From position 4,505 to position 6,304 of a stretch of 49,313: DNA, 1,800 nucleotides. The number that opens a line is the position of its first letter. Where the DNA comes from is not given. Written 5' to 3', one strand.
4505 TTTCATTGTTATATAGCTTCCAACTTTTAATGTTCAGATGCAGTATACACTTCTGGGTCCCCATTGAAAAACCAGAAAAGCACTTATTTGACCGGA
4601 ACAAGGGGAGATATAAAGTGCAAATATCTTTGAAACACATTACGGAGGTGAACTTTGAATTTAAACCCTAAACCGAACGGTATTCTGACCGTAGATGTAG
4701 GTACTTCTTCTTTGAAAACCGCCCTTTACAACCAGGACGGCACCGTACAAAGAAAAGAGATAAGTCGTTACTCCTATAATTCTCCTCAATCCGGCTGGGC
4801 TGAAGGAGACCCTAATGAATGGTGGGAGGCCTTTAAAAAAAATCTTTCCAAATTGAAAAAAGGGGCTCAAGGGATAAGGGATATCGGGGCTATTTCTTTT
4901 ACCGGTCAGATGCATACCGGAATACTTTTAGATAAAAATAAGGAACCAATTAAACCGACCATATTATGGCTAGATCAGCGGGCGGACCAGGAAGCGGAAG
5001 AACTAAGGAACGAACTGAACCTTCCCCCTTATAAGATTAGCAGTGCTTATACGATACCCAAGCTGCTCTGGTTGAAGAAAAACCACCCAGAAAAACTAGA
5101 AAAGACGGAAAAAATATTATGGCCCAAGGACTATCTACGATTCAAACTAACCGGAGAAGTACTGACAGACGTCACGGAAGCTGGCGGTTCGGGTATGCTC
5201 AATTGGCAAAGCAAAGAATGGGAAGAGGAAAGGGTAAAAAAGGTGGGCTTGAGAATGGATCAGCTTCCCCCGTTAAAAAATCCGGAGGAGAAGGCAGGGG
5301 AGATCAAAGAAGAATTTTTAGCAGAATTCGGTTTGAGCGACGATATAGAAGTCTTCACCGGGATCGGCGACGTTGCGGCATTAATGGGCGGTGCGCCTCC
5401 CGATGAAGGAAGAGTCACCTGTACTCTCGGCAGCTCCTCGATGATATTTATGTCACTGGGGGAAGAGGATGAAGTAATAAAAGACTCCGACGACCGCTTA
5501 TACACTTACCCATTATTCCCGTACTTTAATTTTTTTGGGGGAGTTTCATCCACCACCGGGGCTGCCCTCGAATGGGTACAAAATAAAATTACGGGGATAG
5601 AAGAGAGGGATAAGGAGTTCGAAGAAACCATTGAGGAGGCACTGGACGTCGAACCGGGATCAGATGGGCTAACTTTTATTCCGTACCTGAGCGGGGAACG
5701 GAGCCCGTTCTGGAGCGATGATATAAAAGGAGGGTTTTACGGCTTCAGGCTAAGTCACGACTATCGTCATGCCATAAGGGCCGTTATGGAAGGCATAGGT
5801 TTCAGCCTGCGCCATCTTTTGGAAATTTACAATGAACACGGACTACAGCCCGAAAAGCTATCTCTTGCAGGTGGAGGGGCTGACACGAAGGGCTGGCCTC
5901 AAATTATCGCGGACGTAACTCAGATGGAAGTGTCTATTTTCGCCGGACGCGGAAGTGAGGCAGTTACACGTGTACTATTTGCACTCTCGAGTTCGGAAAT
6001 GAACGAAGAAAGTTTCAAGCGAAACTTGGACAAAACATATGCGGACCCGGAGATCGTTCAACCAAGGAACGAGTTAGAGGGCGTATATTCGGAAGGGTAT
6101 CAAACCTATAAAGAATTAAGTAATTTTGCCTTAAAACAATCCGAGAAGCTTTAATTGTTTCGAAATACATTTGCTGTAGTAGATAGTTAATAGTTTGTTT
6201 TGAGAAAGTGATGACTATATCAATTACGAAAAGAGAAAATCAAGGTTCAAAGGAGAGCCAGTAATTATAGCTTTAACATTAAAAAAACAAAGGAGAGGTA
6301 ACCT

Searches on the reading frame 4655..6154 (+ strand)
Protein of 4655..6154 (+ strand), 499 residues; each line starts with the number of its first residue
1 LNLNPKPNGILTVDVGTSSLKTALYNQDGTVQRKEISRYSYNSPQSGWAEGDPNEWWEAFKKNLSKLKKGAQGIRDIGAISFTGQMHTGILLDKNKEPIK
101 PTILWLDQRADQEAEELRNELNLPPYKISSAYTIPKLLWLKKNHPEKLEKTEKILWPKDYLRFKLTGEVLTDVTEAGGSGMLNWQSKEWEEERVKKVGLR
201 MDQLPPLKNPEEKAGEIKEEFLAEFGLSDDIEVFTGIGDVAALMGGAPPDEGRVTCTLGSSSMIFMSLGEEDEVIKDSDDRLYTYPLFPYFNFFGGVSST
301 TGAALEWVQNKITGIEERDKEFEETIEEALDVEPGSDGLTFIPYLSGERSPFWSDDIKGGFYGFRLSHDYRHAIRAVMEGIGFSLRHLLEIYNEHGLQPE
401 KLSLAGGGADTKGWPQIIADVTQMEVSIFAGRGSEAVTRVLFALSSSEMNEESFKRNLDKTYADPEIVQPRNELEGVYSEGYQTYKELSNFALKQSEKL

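Call 7: search_protein_families(library=pfam, proteins=[window:4655-6154:+], max_evalue=0.00001)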
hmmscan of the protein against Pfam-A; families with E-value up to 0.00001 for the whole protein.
window:4655-6154:+ (499 aa): 2 families
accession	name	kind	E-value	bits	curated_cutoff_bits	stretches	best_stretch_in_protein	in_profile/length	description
PF00370.27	FGGY_N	-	1.4e-60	205.4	28.8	1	10-242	2-241/245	FGGY family of carbohydrate kinases, N-terminal domain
PF02782.22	FGGY_C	-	4.8e-25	88.9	27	1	255-431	2-182/198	FGGY family of carbohydrate kinases, C-terminal domain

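Call 37: search_protein_families(library=ncbifam, proteins=[window:4655-6154:+], max_evalue=0.00001)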
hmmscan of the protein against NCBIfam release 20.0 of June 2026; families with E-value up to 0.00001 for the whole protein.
window:4655-6154:+ (499 aa): 12 families
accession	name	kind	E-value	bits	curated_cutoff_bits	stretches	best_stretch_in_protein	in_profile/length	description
TIGR01312.1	XylB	equivalog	3.9e-103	345.6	380.25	1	12-488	2-479/481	xylulokinase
TIGR01314.1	gntK_FGGY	equivalog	9e-66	222.4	648.55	1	10-489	2-490/505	gluconokinase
NF011601.0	PRK15027.1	equivalog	4.5e-64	216.6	912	1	12-431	4-419/484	xylulokinase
TIGR01311.1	glycerol_kin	equivalog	3.7e-47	160.8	590.35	1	10-456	3-459/496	glycerol kinase GlpK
NF000756.0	PRK00047.1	subfamily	3e-39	134.7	498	1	10-428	7-433/502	glycerol kinase GlpK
TIGR02628.1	fuculo_kin_coli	equivalog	1.1e-33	116.9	470.9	1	10-449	3-444/465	L-fuculokinase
NF008187.0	PRK10939.1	equivalog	2.4e-33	115.5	528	2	10-241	6-246/521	autoinducer-2 kinase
NF003154.0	PRK04123.1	equivalog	4.9e-28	98.2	428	1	44-496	50-541/554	ribulokinase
TIGR01315.1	5C_CHO_kinase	subfamily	6.2e-26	91.2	408.7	1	11-489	3-534/541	FGGY family pentulose kinase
TIGR01234.1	L-ribulokinase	equivalog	9.3e-19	67.6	583.25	1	96-494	113-532/536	ribulokinase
TIGR02627.1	rhamnulo_kin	equivalog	7.9e-17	61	527.95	1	12-220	2-217/454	rhamnulokinase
NF007925.0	PRK10640.1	equivalog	5.6e-11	41.5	639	1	11-216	7-219/489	rhamnulokinase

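Call 94: search_solved_structures(query=window:4655-6154:+, max_evalue=1e-20)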
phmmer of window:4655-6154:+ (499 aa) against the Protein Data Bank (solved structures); distinct sequences matched with E-value up to 1e-20: 33.
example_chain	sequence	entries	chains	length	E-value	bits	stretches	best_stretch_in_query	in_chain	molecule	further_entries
2itm_A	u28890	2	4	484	4.4e-63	217.1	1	12-430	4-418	Xylulose kinase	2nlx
5vm1_A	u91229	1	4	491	1e-56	196.1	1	11-486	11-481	Xylulokinase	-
3gbt_A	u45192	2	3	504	5.3e-45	157.5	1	10-453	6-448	Gluconate kinase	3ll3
3ifr_A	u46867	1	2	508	2.9e-43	151.8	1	10-437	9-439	Carbohydrate kinase, FGGY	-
6k78_B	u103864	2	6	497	1.8e-35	126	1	10-425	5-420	Glycerol kinase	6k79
6k78_A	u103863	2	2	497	1.9e-35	126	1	10-425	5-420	Glycerol kinase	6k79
2zf5_O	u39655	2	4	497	6.3e-35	124.2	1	10-425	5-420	Glycerol kinase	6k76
3hz6_A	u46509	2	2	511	8e-35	123.9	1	10-449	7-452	Xylulokinase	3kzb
6ude_A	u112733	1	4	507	2e-31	112.7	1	10-420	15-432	Glycerol kinase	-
2w41_A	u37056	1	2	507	1.1e-29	107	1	8-428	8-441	GLYCEROL KINASE, PUTATIVE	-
2w40_A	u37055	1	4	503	1.2e-29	106.9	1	8-428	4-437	GLYCEROL KINASE, PUTATIVE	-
3g25_A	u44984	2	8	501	1.4e-29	106.6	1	8-426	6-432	Glycerol kinase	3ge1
2d4w_A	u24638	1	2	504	4.4e-28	101.7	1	10-420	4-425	glycerol kinase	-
3d7e_O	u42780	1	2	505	7.8e-28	100.9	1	7-434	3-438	Glycerol kinase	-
3h45_X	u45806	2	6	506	9.9e-28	100.5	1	7-434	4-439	Glycerol kinase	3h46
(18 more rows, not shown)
